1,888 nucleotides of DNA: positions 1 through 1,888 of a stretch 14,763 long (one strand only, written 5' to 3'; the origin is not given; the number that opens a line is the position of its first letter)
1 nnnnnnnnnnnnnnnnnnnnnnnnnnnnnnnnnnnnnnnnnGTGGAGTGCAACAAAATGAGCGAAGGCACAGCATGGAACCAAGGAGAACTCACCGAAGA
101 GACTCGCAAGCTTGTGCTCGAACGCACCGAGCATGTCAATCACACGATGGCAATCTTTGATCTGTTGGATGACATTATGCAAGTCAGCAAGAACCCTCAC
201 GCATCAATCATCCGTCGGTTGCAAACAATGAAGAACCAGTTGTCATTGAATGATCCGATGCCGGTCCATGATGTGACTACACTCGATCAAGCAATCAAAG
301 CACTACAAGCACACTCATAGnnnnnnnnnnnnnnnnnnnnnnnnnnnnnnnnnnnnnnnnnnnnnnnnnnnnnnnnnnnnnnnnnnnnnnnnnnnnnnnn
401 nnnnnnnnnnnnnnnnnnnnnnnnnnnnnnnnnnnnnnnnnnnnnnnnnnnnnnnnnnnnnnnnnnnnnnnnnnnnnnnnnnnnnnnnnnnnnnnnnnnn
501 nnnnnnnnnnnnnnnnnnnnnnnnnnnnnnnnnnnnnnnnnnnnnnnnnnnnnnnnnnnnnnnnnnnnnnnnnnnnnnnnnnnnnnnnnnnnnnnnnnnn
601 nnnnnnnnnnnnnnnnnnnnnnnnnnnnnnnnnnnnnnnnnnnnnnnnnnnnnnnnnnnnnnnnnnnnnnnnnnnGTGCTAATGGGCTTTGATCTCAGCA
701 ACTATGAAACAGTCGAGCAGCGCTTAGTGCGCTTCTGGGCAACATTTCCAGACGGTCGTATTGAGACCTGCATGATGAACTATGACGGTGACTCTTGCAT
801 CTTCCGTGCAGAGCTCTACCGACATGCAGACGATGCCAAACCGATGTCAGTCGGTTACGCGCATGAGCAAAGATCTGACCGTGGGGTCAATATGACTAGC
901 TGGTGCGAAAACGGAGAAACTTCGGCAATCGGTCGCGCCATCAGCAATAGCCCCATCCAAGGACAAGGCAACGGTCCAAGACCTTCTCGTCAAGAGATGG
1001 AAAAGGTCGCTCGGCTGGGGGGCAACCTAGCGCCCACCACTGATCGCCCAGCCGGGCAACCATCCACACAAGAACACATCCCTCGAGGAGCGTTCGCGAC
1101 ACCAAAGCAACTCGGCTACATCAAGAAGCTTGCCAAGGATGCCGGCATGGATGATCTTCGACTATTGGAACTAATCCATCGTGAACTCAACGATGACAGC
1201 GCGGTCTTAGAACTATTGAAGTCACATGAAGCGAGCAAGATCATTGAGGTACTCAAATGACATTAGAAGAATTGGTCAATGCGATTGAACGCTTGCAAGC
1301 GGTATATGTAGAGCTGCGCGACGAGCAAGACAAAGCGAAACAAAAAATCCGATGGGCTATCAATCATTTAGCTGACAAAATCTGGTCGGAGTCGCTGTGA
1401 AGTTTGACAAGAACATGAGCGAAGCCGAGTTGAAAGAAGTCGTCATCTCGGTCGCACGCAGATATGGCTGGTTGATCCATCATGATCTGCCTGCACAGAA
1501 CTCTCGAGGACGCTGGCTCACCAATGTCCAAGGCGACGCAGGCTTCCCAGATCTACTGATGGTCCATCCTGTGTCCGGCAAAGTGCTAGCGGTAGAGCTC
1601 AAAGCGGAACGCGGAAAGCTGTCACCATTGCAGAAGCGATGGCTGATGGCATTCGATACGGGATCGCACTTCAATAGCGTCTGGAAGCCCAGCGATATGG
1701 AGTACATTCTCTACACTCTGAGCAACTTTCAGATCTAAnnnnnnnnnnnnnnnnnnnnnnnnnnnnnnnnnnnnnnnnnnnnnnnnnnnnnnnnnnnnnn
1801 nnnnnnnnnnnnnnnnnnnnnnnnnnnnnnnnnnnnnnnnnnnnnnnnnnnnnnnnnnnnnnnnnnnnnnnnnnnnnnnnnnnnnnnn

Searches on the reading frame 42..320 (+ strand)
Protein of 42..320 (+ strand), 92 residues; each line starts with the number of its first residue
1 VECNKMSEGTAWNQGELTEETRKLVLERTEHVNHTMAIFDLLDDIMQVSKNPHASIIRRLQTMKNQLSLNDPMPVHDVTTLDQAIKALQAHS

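Call 5: search_protein_families(library=pfam, proteins=[window:42-320:+], max_evalue=0.01)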
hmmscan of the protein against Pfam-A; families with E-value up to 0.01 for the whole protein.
window:42-320:+ (92 aa): 1 family
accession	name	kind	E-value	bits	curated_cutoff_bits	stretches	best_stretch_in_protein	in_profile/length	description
PF07057.17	TraI_C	-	0.0045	17.3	27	0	14-64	93-142/154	DNA helicase TraI, C-terminal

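Call 6: search_protein_families(library=phrogs, proteins=[window:42-320:+], max_evalue=0.01)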
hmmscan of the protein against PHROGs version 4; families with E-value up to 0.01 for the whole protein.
window:42-320:+ (92 aa): 0 families

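Call 124: search_protein_families(library=ncbifam, proteins=[window:57-320:+], max_evalue=0.1)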
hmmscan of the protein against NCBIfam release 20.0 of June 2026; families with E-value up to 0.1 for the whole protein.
window:57-320:+ (87 aa): 0 families

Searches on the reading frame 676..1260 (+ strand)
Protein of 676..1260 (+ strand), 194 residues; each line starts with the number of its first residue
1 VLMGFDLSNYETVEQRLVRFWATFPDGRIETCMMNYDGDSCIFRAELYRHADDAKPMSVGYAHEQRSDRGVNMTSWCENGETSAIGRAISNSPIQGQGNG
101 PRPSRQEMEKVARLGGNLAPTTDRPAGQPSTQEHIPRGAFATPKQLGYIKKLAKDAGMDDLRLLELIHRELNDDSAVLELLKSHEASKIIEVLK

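Call 5: search_protein_families(library=pfam, proteins=[window:676-1260:+], max_evalue=0.01)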
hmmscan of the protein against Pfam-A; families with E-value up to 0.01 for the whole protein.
window:676-1260:+ (194 aa): 0 families

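Call 6: search_protein_families(library=phrogs, proteins=[window:676-1260:+], max_evalue=0.01)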
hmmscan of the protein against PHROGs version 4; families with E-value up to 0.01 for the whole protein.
window:676-1260:+ (194 aa): 3 families
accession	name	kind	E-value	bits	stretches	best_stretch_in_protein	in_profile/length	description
phrog_11717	-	unknown function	8e-37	128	1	4-190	24-188/208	-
phrog_23738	-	unknown function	3.9e-13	50.4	1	8-90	8-94/198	-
phrog_286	-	unknown function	0.0034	18.5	1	137-194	75-139/186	-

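Call 51: search_solved_structures(query=window:676-1260:+, max_evalue=10)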
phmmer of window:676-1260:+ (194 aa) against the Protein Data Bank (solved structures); distinct sequences matched with E-value up to 10: 2.
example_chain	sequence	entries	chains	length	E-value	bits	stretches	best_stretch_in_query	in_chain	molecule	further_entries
2iuy_A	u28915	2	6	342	0.32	14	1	75-133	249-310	GLYCOSYLTRANSFERASE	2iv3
3agp_A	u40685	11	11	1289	1.5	11.8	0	100-162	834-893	Elongation factor Ts, Elongation factor Tu, LINKER, Q beta replicase | Elongation factor Ts, Elongation factor Tu 1, LINKER, Q beta replicase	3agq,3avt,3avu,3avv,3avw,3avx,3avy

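Call 90: search_solved_structures(query=A6, max_evalue=10)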
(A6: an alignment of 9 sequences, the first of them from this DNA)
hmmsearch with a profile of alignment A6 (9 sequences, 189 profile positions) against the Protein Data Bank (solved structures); distinct sequences matched with E-value up to 10: 4.
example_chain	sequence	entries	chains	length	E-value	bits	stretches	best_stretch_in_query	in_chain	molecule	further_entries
1swx_A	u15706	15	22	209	1.1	12.4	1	127-171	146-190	Glycolipid transfer protein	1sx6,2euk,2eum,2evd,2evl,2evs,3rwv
2evt_A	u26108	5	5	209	1.1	12.4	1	127-171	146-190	Glycolipid transfer protein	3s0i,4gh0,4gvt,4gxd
3ric_A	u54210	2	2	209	1.1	12.4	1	127-171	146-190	Glycolipid transfer protein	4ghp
7t24_A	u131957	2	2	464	1.8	11.7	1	141-183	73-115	Adenylosuccinate lyase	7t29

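Call 92: search_protein_families(library=pfam, alignment_id=A6, max_evalue=1)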
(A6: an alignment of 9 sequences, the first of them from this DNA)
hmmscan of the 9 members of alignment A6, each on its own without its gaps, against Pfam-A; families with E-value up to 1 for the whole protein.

A. member 1, seq(192 aa): 1 family
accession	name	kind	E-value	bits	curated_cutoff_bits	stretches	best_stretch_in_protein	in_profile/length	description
PF06252.17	GemA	-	0.13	13.7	27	1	125-192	47-114/119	Bacteriophage Mu, GemA protein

B. families by the number of members that match (of 9 scanned): 3 families
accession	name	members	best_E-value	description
PF06252.17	GemA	5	0.045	Bacteriophage Mu, GemA protein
PF11272.13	DUF3072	1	0.0059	Protein of unknown function (DUF3072)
PF02551.21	Acyl_CoA_thio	1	0.2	Acyl-CoA thioesterase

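Call 97: find_homologous_proteins(query=window:682-1260:+, max_evalue=0.001)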
Query window:682-1260:+ (192 aa): 1104 proteins with E <= 0.001 among 1187 candidates; the best 120 are listed.
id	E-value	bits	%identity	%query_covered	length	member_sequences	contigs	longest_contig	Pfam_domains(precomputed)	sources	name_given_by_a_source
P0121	1.6e-121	421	96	100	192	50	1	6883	PF27148.1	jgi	jgi:hypothetical protein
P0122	3.7e-118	410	94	100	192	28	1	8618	-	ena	-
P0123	5.7e-116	403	92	100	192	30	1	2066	PF27148.1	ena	-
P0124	9.3e-116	402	93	100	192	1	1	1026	PF27148.1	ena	-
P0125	3.3e-115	400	94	100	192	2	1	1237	PF27148.1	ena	-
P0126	1.2e-109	382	90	100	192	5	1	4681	PF27148.1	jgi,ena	jgi:hypothetical protein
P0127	2.2e-108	378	88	100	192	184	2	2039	PF27148.1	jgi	jgi:hypothetical protein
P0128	2.3e-108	378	89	100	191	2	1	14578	PF27148.1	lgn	-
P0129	9.8e-107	373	89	100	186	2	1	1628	PF27148.1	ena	-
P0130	4.0e-106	371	89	100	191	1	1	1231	PF27148.1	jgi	-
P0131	4.1e-106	371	88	100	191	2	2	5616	PF27148.1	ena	-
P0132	2.0e-105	368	88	100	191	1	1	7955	PF27148.1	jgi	-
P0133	6.7e-105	367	86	100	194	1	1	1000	PF27148.1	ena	-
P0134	1.0e-103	363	85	100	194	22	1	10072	PF27148.1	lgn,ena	-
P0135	5.8e-103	360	85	100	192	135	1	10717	PF27148.1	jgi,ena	jgi:hypothetical protein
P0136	3.5e-102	358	84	100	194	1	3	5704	PF27148.1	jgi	jgi:hypothetical protein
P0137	8.1e-102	357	84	100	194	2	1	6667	PF27148.1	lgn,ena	-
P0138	8.9e-102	357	84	100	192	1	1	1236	PF27148.1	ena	-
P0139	2.5e-99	349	84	100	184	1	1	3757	PF27148.1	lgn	-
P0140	6.2e-99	347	84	100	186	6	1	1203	PF27148.1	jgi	jgi:hypothetical protein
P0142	3.2e-97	342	83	100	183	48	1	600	PF27148.1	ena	-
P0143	5.1e-97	341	80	100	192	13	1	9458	PF27148.1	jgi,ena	jgi:hypothetical protein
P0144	3.4e-95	335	81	100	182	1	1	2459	PF27148.1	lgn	-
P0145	6.5e-91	321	77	100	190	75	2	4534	PF27148.1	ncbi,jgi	jgi:hypothetical protein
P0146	6.0e-90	318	76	100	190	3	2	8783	PF27148.1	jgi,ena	jgi:hypothetical protein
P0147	7.3e-90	318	78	100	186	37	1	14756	PF27148.1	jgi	-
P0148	2.3e-87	310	77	100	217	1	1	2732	PF27148.1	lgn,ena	-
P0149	2.3e-86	306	73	100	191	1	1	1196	PF27148.1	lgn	-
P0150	2.4e-86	306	76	100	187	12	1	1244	PF27148.1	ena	-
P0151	3.6e-86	306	76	100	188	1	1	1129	PF27148.1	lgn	-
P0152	3.2e-85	303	74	100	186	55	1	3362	PF27148.1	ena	-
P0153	3.5e-85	302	74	100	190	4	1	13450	PF27148.1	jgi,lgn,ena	jgi:hypothetical protein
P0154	3.6e-85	302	74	100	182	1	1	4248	PF27148.1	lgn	-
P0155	4.0e-85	302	75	100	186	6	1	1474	PF27148.1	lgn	-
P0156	1.4e-84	301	75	100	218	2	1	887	PF27148.1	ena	-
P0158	6.8e-84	298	74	100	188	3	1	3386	PF27148.1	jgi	jgi:hypothetical protein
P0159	7.3e-84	298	73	100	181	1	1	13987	PF27148.1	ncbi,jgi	jgi:hypothetical protein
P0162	3.0e-82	293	72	100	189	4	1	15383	PF27148.1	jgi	jgi:hypothetical protein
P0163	1.3e-81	291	72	100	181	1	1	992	PF27148.1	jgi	jgi:hypothetical protein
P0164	2.0e-81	290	72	100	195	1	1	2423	PF27148.1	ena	-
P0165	5.9e-81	289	72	100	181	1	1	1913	PF27148.1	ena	-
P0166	6.5e-81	289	71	100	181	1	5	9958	PF27148.1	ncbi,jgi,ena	jgi:hypothetical protein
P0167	6.8e-81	289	71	100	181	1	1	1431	PF27148.1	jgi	jgi:hypothetical protein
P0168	9.4e-81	288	72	100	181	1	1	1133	PF27148.1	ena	-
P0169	1.1e-80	288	72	100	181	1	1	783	PF27148.1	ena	-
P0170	1.2e-80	288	72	100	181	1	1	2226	PF27148.1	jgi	jgi:hypothetical protein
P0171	1.7e-80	287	71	100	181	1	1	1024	PF27148.1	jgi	jgi:hypothetical protein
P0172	3.0e-80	286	72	100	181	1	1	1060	PF27148.1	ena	-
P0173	3.9e-80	286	70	100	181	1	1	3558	PF27148.1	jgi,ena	-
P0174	4.1e-80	286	70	100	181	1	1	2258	PF27148.1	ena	-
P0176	5.7e-80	286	72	100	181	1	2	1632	PF27148.1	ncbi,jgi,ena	jgi:hypothetical protein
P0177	5.7e-80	286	72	100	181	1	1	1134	PF27148.1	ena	-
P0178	5.7e-80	286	72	100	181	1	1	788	PF27148.1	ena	-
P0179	6.3e-80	285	71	100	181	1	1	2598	PF27148.1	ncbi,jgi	jgi:hypothetical protein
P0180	7.8e-80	285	71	100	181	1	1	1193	PF27148.1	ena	-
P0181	7.8e-80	285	72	100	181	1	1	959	PF27148.1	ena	-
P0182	1.5e-79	284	71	100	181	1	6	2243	PF27148.1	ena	-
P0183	1.5e-79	284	71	100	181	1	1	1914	PF27148.1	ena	-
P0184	1.9e-79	284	72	100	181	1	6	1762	PF27148.1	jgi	jgi:hypothetical protein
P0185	2.1e-79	284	71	100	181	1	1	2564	PF27148.1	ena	-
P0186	2.3e-79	284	71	100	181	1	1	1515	PF27148.1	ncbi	-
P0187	2.6e-79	283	71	100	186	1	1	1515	PF27148.1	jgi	jgi:hypothetical protein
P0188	2.8e-79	283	71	100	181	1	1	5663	PF27148.1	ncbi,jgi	jgi:hypothetical protein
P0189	2.9e-79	283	71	100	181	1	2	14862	PF27148.1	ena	-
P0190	4.2e-79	283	71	100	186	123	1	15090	PF27148.1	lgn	-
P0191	5.4e-79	282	71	100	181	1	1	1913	PF27148.1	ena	-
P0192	5.5e-79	282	71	100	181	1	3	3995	PF27148.1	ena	-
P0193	5.5e-79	282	71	100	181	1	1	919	PF27148.1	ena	-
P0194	7.5e-79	282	70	100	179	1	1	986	PF27148.1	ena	-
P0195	7.5e-79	282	71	100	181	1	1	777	PF27148.1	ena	-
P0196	8.4e-79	282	70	100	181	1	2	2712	PF27148.1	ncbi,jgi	jgi:hypothetical protein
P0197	8.4e-79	282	70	100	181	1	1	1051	PF27148.1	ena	-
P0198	9.0e-79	282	69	100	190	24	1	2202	PF27148.1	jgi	jgi:hypothetical protein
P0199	9.5e-79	282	71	100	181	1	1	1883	PF27148.1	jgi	jgi:hypothetical protein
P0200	1.0e-78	281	71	100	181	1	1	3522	PF27148.1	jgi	jgi:hypothetical protein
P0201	1.0e-78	281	71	100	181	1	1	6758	PF27148.1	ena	-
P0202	1.4e-78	281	69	100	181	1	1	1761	PF27148.1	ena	-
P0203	1.4e-78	281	70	100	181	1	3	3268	PF27148.1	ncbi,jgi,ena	jgi:hypothetical protein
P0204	1.8e-78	281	71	100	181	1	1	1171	PF27148.1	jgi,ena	-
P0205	2.2e-78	280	71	100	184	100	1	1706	PF27148.1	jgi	jgi:hypothetical protein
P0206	2.7e-78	280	70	100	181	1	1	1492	PF27148.1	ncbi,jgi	jgi:hypothetical protein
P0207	3.2e-78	280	71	100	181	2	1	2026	PF27148.1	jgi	jgi:hypothetical protein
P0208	3.8e-78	280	71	100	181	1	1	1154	PF27148.1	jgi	-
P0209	4.6e-78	279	70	100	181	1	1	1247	PF27148.1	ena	-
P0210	9.1e-78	278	70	100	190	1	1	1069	PF27148.1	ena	-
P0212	9.6e-78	278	70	100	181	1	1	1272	PF27148.1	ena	-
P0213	9.9e-78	278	71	100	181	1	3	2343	PF27148.1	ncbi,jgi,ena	jgi:hypothetical protein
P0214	1.0e-77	278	70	100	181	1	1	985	PF27148.1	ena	-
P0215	1.1e-77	278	70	100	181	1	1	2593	PF27148.1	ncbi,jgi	jgi:hypothetical protein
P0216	1.3e-77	278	70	100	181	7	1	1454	PF27148.1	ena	-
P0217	1.5e-77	278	70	100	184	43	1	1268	PF27148.1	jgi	jgi:hypothetical protein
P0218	4.0e-77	276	69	100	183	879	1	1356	PF27148.1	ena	-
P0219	4.7e-77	276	70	100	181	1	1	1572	PF27148.1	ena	-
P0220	5.2e-77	276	70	100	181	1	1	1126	PF27148.1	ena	-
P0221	5.6e-77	276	69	100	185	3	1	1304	PF27148.1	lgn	-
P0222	1.0e-76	275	70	100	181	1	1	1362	PF27148.1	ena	-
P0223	1.1e-76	275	68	100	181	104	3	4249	PF27148.1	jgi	-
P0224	1.3e-76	275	69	100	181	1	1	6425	PF27148.1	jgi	jgi:hypothetical protein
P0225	1.3e-76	275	69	100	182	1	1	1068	PF27148.1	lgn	-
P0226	1.5e-76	274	71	100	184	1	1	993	PF27148.1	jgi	jgi:hypothetical protein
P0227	1.8e-76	274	70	100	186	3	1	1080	PF27148.1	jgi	jgi:hypothetical protein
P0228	1.8e-76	274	70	100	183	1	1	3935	PF27148.1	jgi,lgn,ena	-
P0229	3.6e-76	273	68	100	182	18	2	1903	PF27148.1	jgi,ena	-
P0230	3.7e-76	273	70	100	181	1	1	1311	PF27148.1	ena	-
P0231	7.9e-76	272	68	100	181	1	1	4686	PF27148.1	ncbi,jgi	jgi:hypothetical protein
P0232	2.2e-75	271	68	100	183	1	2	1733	PF27148.1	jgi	-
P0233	2.2e-75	271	69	100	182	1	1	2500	PF27148.1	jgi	jgi:hypothetical protein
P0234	2.5e-75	270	69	100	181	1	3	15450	PF27148.1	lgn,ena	-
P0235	2.7e-75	270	69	100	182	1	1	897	PF27148.1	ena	-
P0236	3.1e-75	270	70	100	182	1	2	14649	PF27148.1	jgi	jgi:hypothetical protein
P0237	3.4e-75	270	69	100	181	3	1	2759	PF27148.1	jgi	jgi:hypothetical protein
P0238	3.8e-75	270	68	100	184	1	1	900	PF27148.1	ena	-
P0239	3.9e-75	270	69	100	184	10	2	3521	PF27148.1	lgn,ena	-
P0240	4.2e-75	270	68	100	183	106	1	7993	PF27148.1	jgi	jgi:hypothetical protein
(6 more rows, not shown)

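Call 106: predict_structure(alignment_id=A9)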
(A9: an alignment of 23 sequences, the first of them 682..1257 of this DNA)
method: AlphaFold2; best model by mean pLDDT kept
length: 192 residues; sequences in the alignment: 23
mean_pLDDT: 61.6   pTM: 0.45
mean pLDDT of the five models: 61.6, 61.5, 59.3, 58.0, 52.8
residues with pLDDT >= 90: 9; 70-90: 57; 50-70: 75; < 50: 51
segments of 3 or more residues with pLDDT < 50: 1-7, 66-69, 97-99, 109-138
pLDDT, mean of each block of 10 residues (from residue 1): 47 79 87 72 88 87 56 56 79 55 51 39 32 39 64 71 64 56 52 44
secondary structure, 60 per line:
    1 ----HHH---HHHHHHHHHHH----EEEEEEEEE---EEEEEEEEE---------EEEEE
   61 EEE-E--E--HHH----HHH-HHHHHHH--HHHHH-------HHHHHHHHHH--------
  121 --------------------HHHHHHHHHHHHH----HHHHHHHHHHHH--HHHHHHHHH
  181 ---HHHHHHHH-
elements in order: H11-21 E26-34 E38-46 E56-63 H82-88 H91-95 H103-112 H141-153 H158-169 H172-180 H184-191

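Call 109: fold_search(model_id=the predicted structure, library=pdb)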
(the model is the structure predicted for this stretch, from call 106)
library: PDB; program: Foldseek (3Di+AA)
matches with E <= 10: 623; with E <= 0.001: 0
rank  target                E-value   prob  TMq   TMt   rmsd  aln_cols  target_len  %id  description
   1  8uu4_w                4.9e-02  0.35  0.21  0.33  15.6       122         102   16  Cryo-EM structure of the Listeria innocua 70S ribosome in complex with HPF (structure I-A) (released 2024-02-28)
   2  9iq5_B                5.5e-02  0.97  0.24  0.36   3.0        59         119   12  CatM, SnoaL-like protein (released 2025-07-16)
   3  4y4s                  9.6e-02  0.10  0.15  0.17  19.4       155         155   10  Crystal Structure of Y75A HasA dimer from Yersinia pseudotuberculosis (released 2015-08-12)
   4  9iq5_A                1.3e-01  0.92  0.24  0.36   2.7        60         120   15  CatM, SnoaL-like protein (released 2025-07-16)
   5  9iqn                  1.7e-01  0.89  0.24  0.35   2.9        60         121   15  CatM-W86A-L6R, a SnoaL-like protein in complex with substrate mimic L6R (released 2025-07-16)
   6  7u58_A                2.6e-01  0.41  0.27  0.09  16.9       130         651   14  YcaO-mediated ATP-dependent peptidase activity in ribosomal peptide biosynthesis (released 2022-11-02)
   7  5npg_MODEL_1_A        3.1e-01  0.38  0.23  0.43   6.2        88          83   10  Solution structure of Drosophila melanogaster Loquacious dsRBD1 (released 2017-10-04)
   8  6htu_A                3.3e-01  0.41  0.23  0.46   5.5        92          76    6  Structure of hStau1 dsRBD3-4 in complex with ARF1 RNA (released 2018-11-21)
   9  7bxt_M                3.3e-01  0.20  0.14  0.14   8.0        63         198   11  The cryo-EM structure of CENP-A nucleosome in complex with CENP-C peptide and CENP-N N-terminal domain (released 2021-02-10)
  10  3gwr_B                3.8e-01  0.28  0.17  0.22   4.6        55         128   13  Crystal structure of Putative calcium/calmodulin-dependent protein kinase type II association domain (YP_315894.1) fro (released 2009-04-14)
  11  9mw8_A                3.8e-01  0.25  0.25  0.09  11.1       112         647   12  Cryo-EM structure of ancestral Dicer helicase bound to 27-bp dsRNA in post-hydrolysis closed state (released 2025-03-12)
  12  2gey_C                3.8e-01  0.12  0.17  0.20  12.5       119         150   14  Crystal Structure of AclR a putative hydroxylase from Streptomyces galilaeus (released 2006-07-18)
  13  3kkg                  4.5e-01  0.18  0.16  0.20   6.5        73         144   22  Crystal structure of Putative SnoaL-like polyketide cyclase (YP_509242.1) from Jannaschia Sp. CCS1 at 1.40 A resolution (released 2009-12-01)
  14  3u0k_A                4.5e-01  0.05  0.13  0.12  17.7       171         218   15  Crystal Structure of the genetically encoded calcium indicator RCaMP (released 2012-10-03)
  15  3ff2                  5.1e-01  0.30  0.18  0.26   6.3        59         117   19  Crystal structure of an uncharacterized cystatin fold protein (saro_2299) from novosphingobium aromaticivorans dsm at 1. (released 2008-12-16)
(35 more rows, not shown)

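Call 124: search_protein_families(library=ncbifam, proteins=[window:676-1260:+], max_evalue=0.1)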
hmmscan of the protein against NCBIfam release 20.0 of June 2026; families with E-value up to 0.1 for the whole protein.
window:676-1260:+ (194 aa): 0 families

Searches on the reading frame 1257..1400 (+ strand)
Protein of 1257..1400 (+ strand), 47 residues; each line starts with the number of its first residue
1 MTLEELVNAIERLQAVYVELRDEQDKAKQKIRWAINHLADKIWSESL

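Call 5: search_protein_families(library=pfam, proteins=[window:1257-1400:+], max_evalue=0.01)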
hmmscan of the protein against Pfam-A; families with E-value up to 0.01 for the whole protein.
window:1257-1400:+ (47 aa): 1 family
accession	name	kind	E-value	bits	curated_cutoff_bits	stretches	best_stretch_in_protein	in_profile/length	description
PF22470.1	Histone_HNS_N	-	0.0011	19.3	24.5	1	1-30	21-50/79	H-NS histone-like proteins, N-terminal domain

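Call 6: search_protein_families(library=phrogs, proteins=[window:1257-1400:+], max_evalue=0.01)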
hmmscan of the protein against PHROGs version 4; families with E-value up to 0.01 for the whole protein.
window:1257-1400:+ (47 aa): 1 family
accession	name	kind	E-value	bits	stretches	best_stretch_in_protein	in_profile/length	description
phrog_20497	-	unknown function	0.0011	19.9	1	10-42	11-42/44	-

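Call 124: search_protein_families(library=ncbifam, proteins=[window:1257-1400:+], max_evalue=0.1)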
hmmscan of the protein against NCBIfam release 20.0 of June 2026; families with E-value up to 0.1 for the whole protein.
window:1257-1400:+ (47 aa): 0 families

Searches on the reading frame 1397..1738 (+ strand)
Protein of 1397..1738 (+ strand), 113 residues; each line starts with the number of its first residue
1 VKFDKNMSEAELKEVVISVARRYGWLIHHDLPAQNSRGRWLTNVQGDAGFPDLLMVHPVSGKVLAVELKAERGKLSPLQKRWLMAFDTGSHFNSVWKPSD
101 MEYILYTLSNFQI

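Call 5: search_protein_families(library=pfam, proteins=[window:1397-1738:+], max_evalue=0.01)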
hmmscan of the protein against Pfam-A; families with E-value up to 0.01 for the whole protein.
window:1397-1738:+ (113 aa): 1 family
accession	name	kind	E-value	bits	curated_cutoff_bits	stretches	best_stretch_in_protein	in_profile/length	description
PF08774.17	VRR_NUC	-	5.3e-09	36.6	23.8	1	44-86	58-102/116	VRR-NUC domain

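Call 6: search_protein_families(library=phrogs, proteins=[window:1397-1738:+], max_evalue=0.01)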
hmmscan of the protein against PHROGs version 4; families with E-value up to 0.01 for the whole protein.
window:1397-1738:+ (113 aa): 3 families
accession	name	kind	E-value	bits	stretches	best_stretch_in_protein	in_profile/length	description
phrog_93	-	DNA, RNA and nucleotide metabolism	8.6e-10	38.9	1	4-105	349-438/613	endonuclease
phrog_5702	-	DNA, RNA and nucleotide metabolism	4.8e-09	37.1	1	48-84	5-41/70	Holliday junction resolvase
phrog_824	-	unknown function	4e-05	24.6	1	48-83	112-148/265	-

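Call 124: search_protein_families(library=ncbifam, proteins=[window:1397-1738:+], max_evalue=0.1)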
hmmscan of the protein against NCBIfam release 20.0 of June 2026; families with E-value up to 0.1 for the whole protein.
window:1397-1738:+ (113 aa): 0 families
